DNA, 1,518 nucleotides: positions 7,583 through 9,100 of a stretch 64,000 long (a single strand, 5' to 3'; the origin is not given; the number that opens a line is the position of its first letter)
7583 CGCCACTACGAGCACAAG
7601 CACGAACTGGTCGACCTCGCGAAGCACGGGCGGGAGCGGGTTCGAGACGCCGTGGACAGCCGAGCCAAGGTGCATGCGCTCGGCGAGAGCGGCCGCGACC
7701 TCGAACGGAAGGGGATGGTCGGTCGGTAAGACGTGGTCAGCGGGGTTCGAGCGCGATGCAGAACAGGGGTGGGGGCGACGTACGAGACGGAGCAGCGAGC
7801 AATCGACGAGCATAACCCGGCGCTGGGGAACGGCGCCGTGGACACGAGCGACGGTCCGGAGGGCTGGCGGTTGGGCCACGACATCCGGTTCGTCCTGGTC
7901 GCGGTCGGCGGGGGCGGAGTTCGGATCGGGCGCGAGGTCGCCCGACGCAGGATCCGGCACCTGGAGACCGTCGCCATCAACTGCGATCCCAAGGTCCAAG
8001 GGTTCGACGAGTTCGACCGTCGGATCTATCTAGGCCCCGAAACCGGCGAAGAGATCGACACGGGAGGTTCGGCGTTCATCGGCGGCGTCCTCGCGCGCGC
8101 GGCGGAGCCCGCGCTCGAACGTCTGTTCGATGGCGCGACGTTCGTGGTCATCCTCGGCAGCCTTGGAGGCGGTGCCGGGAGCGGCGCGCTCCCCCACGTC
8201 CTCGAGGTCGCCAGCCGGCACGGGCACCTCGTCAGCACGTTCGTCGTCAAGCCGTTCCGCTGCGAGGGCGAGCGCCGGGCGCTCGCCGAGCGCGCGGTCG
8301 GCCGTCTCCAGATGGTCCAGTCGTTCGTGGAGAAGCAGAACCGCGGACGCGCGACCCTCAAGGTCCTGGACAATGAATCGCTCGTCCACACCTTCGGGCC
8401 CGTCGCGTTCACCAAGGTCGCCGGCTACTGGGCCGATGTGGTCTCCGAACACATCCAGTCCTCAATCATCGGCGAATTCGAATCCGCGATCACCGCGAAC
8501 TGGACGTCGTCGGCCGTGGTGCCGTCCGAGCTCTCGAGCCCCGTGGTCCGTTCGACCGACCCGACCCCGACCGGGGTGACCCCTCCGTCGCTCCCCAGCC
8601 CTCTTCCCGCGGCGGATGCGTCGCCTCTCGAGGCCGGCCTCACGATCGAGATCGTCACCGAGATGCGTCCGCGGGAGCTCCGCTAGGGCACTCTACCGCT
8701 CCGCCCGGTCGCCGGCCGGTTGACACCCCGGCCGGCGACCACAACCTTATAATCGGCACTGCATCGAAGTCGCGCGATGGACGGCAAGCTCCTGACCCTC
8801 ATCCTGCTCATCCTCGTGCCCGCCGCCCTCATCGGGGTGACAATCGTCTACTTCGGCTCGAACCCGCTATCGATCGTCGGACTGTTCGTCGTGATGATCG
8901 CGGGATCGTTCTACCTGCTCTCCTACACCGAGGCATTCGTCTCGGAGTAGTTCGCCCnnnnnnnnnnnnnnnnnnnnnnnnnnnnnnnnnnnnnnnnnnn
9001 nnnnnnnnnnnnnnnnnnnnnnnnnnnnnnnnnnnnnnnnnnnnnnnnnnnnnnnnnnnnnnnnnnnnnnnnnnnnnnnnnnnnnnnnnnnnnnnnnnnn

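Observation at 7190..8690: Two-gene cassette: tandem RHH DNA-binding protein plus truncated FtsZ/tubulin-like GTPase, resembling a TubR/TubZ-like filament or segregation module with a different adaptor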

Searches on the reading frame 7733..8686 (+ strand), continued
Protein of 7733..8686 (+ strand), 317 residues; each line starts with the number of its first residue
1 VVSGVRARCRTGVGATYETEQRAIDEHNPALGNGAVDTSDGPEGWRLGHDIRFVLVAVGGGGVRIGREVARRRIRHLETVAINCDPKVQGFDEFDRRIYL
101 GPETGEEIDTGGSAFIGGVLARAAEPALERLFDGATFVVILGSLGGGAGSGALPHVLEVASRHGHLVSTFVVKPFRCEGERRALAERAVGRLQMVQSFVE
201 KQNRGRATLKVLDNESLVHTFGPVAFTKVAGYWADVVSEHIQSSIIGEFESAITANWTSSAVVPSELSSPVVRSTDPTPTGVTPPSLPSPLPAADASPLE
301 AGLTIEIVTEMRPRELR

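Call 81: find_homologous_proteins(query=P0364, max_evalue=0.00001)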
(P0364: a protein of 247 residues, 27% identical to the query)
Query P0364 (247 aa): 7684 proteins with E <= 0.00001 among 8000 candidates; the best 120 are listed.
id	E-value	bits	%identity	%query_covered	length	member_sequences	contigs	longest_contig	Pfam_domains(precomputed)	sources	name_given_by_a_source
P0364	1.3e-149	514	100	100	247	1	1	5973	PF00091.32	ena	-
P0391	1.7e-117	409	81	100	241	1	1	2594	PF00091.32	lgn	-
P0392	7.7e-98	345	67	100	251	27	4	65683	PF13809.13,PF00091.32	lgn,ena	-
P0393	4.8e-97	342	65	100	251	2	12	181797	PF00091.32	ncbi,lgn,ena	-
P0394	1.2e-96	341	65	99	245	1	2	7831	PF00091.32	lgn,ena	-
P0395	1.3e-92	328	63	99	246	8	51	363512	PF00091.32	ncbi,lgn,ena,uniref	ncbi:hypothetical protein [Candidatus Methanomassiliicoccus intestinalis]|uniref:hypothetical protei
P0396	2.4e-91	323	63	99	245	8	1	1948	PF00091.32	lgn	-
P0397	5.5e-59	218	44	96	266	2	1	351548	PF00091.32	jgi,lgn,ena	-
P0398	8.3e-59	217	46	100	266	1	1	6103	PF00091.32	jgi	jgi:cell division protein FtsZ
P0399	2.5e-58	216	45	97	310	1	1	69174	PF00091.32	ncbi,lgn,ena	-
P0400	4.6e-58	215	47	87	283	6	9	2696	PF00091.32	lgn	-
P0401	4.0e-57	212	49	86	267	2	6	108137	PF00091.32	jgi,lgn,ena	-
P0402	5.9e-57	211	43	98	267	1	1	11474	PF00091.32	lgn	-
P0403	1.1e-56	210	45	92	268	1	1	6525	PF00091.32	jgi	-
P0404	1.6e-56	210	48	90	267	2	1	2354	PF00091.32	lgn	-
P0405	8.6e-56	207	46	94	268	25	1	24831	PF00091.32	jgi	jgi:cell division protein FtsZ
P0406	1.3e-55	207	48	86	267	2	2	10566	PF00091.32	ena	-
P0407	2.1e-55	206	45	92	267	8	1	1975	PF00091.32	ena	-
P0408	4.7e-55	205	41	98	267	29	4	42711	PF00091.32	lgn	-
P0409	1.0e-54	204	45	91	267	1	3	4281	PF00091.32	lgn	-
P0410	2.4e-54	203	44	97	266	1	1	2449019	PF00091.32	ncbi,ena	-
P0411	1.1e-53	200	43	97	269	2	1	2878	PF00091.32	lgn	-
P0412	5.6e-53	198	45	87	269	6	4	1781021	PF00091.32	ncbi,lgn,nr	ncbi:MAG: hypothetical protein H5T41_02275 [Methanomassiliicoccales archaeon]|nr:hypothetical protei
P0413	8.0e-53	198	45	86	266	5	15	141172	PF00091.32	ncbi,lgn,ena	-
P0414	1.2e-52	197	43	94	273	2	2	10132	PF00091.32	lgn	-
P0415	3.3e-52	196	43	98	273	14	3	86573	PF00091.32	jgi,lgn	jgi:cell division protein FtsZ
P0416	5.5e-52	195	50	83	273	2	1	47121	PF00091.32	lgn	-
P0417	5.8e-52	195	46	87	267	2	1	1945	PF00091.32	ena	-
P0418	9.0e-52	194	43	87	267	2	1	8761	PF00091.32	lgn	-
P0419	9.5e-52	194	45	87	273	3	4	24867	PF00091.32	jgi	jgi:cell division protein FtsZ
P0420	9.9e-52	194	45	88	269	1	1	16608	PF00091.32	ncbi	-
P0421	1.6e-51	193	44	88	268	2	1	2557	PF00091.32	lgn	-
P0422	1.7e-51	193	44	89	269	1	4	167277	PF00091.32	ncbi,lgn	ncbi:MAG: hypothetical protein QW083_02820 [Methanomassiliicoccales archaeon]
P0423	1.7e-51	193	46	86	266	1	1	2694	PF00091.32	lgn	-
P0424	2.4e-51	193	41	97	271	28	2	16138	PF00091.32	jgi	jgi:cell division protein FtsZ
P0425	5.0e-51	192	45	87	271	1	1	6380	PF00091.32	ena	-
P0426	1.1e-50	191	43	93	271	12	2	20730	PF00091.32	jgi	jgi:cell division protein FtsZ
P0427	1.4e-50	190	44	91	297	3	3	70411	PF00091.32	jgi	jgi:cell division protein FtsZ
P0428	2.0e-50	190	45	83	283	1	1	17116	PF00091.32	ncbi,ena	-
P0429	3.4e-50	189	41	92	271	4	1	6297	PF00091.32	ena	-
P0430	6.0e-50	188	44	87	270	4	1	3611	PF00091.32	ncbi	ncbi:MAG: hypothetical protein ACLFPN_04610 [Methanomassiliicoccales archaeon]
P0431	6.1e-50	188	43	97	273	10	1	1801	PF00091.32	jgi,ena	-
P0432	1.9e-49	187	42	87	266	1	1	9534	PF00091.32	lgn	-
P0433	4.9e-49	185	42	89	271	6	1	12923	PF00091.32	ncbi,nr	ncbi:MAG: hypothetical protein E4H30_04850 [Methanomassiliicoccus sp.]|nr:MAG: hypothetical protein 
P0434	1.7e-48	183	43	87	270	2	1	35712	PF00091.32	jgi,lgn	jgi:cell division protein FtsZ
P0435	2.5e-48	183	66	55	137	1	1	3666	PF00091.32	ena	-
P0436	2.5e-48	183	41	98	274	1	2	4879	PF00091.32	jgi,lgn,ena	-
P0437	2.0e-47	180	42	89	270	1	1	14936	PF00091.32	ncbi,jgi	-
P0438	2.3e-47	180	43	66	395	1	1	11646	PF00091.32,PF12327.14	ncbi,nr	ncbi:MAG TPA: cell division protein FtsZ, partial [Gaiellaceae bacterium]|nr:cell division protein F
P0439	2.3e-47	180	43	87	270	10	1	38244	PF00091.32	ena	-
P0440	6.1e-47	178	47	74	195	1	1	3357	PF00091.32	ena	-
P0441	6.7e-47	178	42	89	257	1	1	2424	PF00091.32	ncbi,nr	ncbi:MAG TPA: hypothetical protein P5189_05140, partial [Methanomassiliicoccales archaeon]|nr:hypoth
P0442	9.0e-47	178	40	97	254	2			PF00091.32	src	-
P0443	1.1e-45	174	41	87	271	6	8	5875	PF00091.32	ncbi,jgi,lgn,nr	ncbi:MAG: Cell division protein FtsZ 1 [Methanomassiliicoccales archaeon PtaB.Bin134]|jgi:cell divis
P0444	1.4e-45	174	41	89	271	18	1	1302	PF00091.32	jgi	-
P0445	2.6e-45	173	42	86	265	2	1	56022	PF00091.32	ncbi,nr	ncbi:MAG: hypothetical protein GXY70_02845 [Euryarchaeota archaeon]|nr:hypothetical protein [Euryarc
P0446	6.2e-45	172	41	91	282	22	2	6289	PF00091.32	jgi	jgi:cell division protein FtsZ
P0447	7.4e-45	171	41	86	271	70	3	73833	PF00091.32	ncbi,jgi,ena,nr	ncbi:MAG: hypothetical protein KBA58_05810 [Methanomassiliicoccales archaeon]|jgi:cell division prot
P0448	8.3e-45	171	43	78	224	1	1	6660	PF00091.32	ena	-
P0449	1.7e-44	170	43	84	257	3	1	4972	PF00091.32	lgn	-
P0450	2.2e-44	170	44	67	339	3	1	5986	PF00091.32,PF12327.14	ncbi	-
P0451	4.5e-44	169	45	77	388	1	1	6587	PF00091.32,PF12327.14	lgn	-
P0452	9.3e-44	168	42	81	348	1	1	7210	PF00091.32,PF12327.14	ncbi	-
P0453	9.9e-44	168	46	76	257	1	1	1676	PF00091.32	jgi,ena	-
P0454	1.0e-43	168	41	79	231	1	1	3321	PF00091.32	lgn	-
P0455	2.3e-43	167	45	62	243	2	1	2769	PF00091.32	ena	-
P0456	2.5e-43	167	42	72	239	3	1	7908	PF00091.32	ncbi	-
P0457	2.7e-43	166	39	94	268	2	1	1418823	PF00091.32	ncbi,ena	-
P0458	3.1e-43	166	40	87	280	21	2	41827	PF00091.32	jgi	jgi:cell division protein FtsZ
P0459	8.9e-43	165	38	94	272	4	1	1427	PF00091.32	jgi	-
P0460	9.6e-43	165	40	94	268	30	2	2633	PF00091.32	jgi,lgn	jgi:cell division protein FtsZ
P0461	9.9e-43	165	45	79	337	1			PF00091.32,PF12327.14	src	-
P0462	1.1e-42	164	41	76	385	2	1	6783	PF00091.32,PF12327.14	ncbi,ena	-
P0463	1.2e-42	164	40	81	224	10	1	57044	PF00091.32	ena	-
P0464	1.4e-42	164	41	74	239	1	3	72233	PF00091.32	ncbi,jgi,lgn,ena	-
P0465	1.6e-42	164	41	81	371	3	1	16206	PF00091.32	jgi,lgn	jgi:cell division protein FtsZ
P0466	2.8e-42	163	45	70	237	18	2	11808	PF00091.32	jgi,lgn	jgi:cell division protein FtsZ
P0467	3.5e-42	163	46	75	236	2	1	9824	PF00091.32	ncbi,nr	ncbi:MAG: cell division protein FtsZ [Methanomassiliicoccaceae archaeon]|nr:cell division protein Ft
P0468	3.8e-42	163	41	79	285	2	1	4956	PF00091.32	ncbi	-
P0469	4.6e-42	162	43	65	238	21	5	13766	PF00091.32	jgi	-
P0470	5.9e-42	162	42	78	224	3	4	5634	PF00091.32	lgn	-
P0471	7.3e-42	162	41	82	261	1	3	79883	PF00091.32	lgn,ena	-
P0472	7.5e-42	162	40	79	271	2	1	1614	PF00091.32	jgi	jgi:cell division protein FtsZ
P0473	1.0e-41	161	42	78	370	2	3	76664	PF00091.32,PF12327.14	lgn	-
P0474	1.0e-41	161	42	81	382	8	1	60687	PF00091.32,PF12327.14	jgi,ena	-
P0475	1.1e-41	161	43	77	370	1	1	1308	PF00091.32,PF12327.14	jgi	-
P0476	1.1e-41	161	44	79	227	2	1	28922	PF00091.32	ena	-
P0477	1.2e-41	161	37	92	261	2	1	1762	PF00091.32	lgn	-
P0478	1.4e-41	161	44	79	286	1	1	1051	PF00091.32,PF12327.14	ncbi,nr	ncbi:MAG: cell division protein FtsZ, partial [Chloroflexota bacterium]|nr:cell division protein Fts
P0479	1.6e-41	161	43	81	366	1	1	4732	PF00091.32,PF12327.14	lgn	-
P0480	1.6e-41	161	37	82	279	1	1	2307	PF00091.32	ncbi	-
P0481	1.7e-41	161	46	75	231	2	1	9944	PF00091.32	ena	-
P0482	1.7e-41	161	41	82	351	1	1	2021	PF00091.32,PF12327.14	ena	-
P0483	1.9e-41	160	41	82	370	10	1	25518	PF00091.32,PF12327.14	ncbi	ncbi:MAG: cell division protein FtsZ [Thermoplasmata archaeon]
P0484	2.1e-41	160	40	87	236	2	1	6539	PF00091.32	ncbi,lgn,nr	ncbi:MAG: cell division protein FtsZ [Methanomassiliicoccaceae archaeon]|nr:cell division protein Ft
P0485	2.1e-41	160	44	79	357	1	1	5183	PF00091.32,PF12327.14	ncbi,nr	ncbi:MAG: cell division protein FtsZ [Nanoarchaeota archaeon]|nr:cell division protein FtsZ [Nanoarc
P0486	2.6e-41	160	42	79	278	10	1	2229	PF00091.32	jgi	jgi:cell division protein FtsZ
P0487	2.8e-41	160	41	67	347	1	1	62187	PF00091.32,PF12327.14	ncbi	ncbi:MAG: cell division protein FtsZ [Methanomassiliicoccales archaeon]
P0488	2.8e-41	160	38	84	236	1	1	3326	PF00091.32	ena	-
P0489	3.2e-41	160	43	79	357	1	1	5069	PF00091.32,PF12327.14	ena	-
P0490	3.6e-41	159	44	77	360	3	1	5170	PF00091.32,PF12327.14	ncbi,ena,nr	ncbi:cell division protein FtsZ [Candidatus Bathyarchaeota archaeon]|nr:MAG: cell division protein F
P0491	3.6e-41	159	40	82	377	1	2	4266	PF00091.32,PF12327.14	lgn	-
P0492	3.8e-41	159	44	79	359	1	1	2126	PF00091.32,PF12327.14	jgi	jgi:cell division protein FtsZ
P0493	3.8e-41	159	40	82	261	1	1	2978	PF00091.32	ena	-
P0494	4.1e-41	159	41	82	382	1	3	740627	PF00091.32,PF12327.14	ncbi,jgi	-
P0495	4.3e-41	159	43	77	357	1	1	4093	PF00091.32,PF12327.14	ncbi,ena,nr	ncbi:MAG: cell division protein FtsZ [Spirochaetes bacterium]|nr:cell division protein FtsZ [Spiroch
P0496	4.3e-41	159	39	91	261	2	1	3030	PF00091.32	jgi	-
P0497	4.3e-41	159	40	82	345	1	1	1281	PF00091.32,PF12327.14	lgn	-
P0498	4.4e-41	159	40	87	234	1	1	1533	PF00091.32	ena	-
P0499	4.4e-41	159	45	79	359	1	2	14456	PF00091.32,PF12327.14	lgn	-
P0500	4.5e-41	159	43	76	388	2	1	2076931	PF00091.32,PF12327.14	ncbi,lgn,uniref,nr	ncbi:cell division protein FtsZ [Archaeoglobus sulfaticallidus PM70-1]|uniref:Cell division protein 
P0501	4.7e-41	159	41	81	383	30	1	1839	PF00091.32,PF12327.14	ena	-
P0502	4.7e-41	159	40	82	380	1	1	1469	PF00091.32,PF12327.14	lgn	-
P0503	5.1e-41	159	44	79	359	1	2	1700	PF00091.32,PF12327.14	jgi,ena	jgi:cell division protein FtsZ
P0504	5.1e-41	159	42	74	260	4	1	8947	PF00091.32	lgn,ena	-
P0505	5.2e-41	159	43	76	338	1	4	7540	PF00091.32,PF12327.14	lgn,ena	-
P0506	5.2e-41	159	42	72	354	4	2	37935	PF00091.32,PF12327.14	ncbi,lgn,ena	-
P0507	5.5e-41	159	42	78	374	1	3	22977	PF00091.32,PF12327.14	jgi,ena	-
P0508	5.6e-41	159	41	81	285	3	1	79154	PF00091.32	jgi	-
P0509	6.1e-41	159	40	82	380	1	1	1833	PF00091.32,PF12327.14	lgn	-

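Call 83: find_encoding_contigs(protein=P0395, flank=5000, max_places=3)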
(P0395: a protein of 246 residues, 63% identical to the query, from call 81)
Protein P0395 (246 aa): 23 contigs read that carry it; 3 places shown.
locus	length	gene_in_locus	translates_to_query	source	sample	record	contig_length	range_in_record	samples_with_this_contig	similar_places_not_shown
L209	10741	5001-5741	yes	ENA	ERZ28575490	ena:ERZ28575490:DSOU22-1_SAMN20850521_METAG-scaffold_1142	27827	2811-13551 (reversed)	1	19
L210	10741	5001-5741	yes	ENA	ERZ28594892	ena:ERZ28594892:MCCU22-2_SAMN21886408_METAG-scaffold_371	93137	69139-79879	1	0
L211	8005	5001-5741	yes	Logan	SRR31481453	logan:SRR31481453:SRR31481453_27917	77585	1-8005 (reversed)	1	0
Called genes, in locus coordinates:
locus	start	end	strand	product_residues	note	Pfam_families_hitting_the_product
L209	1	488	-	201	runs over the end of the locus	PF00198:2-oxoacid_dh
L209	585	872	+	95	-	PF10967:DUF2769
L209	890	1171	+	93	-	PF10967:DUF2769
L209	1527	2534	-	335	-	PF00586:AIRS, PF02769:AIRS_C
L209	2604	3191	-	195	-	-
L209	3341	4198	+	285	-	PF13476:AAA_23 (weak), PF00005:ABC_tran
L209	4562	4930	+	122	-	PF01402:RHH_1 (faint)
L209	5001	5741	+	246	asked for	PF00091:Tubulin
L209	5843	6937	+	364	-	PF01513:NAD_kinase, PF00781:DAGK_cat (weak), PF20143:NAD_kinase_C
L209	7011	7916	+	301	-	PF00291:PALP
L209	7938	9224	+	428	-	PF01053:Cys_Met_Meta_PP, PF00155:Aminotran_1_2, PF01041:DegT_DnrJ_EryC1, PF00266:Aminotran_5, PF02347:GDC-P (weak)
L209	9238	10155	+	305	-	PF04204:HTS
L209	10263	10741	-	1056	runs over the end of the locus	PF09479:Flg_new (weak)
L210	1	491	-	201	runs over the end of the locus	PF00198:2-oxoacid_dh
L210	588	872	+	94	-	-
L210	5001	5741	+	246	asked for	PF00091:Tubulin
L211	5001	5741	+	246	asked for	PF00091:Tubulin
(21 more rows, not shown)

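Call 85: find_encoding_contigs(protein=P0483, flank=4000, max_places=2)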
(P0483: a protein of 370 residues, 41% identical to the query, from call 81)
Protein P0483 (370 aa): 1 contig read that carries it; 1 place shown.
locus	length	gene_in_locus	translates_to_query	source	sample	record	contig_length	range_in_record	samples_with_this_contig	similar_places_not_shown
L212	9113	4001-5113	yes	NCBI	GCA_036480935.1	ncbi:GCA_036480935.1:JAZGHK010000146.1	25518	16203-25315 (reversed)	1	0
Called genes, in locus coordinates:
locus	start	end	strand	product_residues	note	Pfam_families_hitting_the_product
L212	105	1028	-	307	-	PF13610:DDE_Tnp_IS240, PF13683:rve_3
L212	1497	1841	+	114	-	-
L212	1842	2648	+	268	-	PF02086:MethyltransfD12 (faint), PF01555:N6_N4_Mtase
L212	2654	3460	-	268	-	PF11463:R-HINP1I (weak)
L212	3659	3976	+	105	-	PF17363:DUF5388 (faint), PF17723:RHH_8 (faint), PF01402:RHH_1 (faint)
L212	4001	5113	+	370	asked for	PF00091:Tubulin, PF12327:FtsZ_C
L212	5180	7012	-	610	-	PF08915:tRNA-Thr_ED, PF00587:tRNA-synt_2b, PF03129:HGTP_anticodon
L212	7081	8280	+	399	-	PF00809:Pterin_bind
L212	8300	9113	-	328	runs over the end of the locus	PF18093:Trm5_N, PF25133:TYW2_N_2, PF02475:TRM5-TYW2_MTfase, PF05175:MTS (weak), PF13847:Methyltransf_31 (weak)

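Call 86: find_encoding_contigs(protein=P0487, flank=4000, max_places=2)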
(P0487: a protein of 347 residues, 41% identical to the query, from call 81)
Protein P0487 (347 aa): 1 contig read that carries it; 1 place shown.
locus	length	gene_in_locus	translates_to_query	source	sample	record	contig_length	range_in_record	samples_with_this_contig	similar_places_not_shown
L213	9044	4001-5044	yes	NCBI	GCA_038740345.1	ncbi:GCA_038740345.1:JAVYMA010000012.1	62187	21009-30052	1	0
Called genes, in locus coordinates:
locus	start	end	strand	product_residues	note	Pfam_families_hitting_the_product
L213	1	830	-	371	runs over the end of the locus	PF00091:Tubulin, PF12327:FtsZ_C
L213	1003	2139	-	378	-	PF00091:Tubulin, PF12327:FtsZ_C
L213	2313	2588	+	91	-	PF00708:Acylphosphatase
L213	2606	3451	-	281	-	PF01026:TatD_DNase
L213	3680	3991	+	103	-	PF17363:DUF5388 (faint), PF17723:RHH_8 (faint), PF01402:RHH_1 (weak)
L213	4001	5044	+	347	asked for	PF00091:Tubulin, PF12327:FtsZ_C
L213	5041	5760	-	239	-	PF00588:SpoU_methylase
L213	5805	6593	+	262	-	PF01416:PseudoU_synth_1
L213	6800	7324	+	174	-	PF13238:AAA_18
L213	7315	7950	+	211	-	PF01066:CDP-OH_P_transf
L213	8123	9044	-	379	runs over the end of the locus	PF26466:DNA_primase_lrg_N, PF04104:DNA_primase_lrg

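Call 98: find_related_loci(query=A1, collection=viral_contigs, flank=3000)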
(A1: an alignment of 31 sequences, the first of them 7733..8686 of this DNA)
Query A1 (317 aa) in viral_contigs; peptide patterns used: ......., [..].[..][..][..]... (x = any residue, [..] = any of these).
34 stretches matched a pattern, but none encodes a relative of the query by tblastn (E <= 1e-3).

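Call 99: search_dna_similar(query=window:7769-8686:+, collection=plasmids, mode=protein, max_evalue=0.001, max_rows=10)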
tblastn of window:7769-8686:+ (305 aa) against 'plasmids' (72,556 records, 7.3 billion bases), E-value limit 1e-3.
No match.

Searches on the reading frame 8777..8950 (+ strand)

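Call 75: search_protein_families(library=pfam, proteins=[window:8777-8950:+], max_evalue=10)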
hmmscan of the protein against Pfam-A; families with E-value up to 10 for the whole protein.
window:8777-8950:+ (57 aa): 2 families
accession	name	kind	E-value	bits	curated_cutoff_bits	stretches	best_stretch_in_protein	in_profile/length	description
PF24377.1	DUF7533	-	0.25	11.9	27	1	7-47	9-46/74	Family of unknown function (DUF7533)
PF13567.11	DUF4131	-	2.2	8.4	31.6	1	9-51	7-50/165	Domain of unknown function (DUF4131)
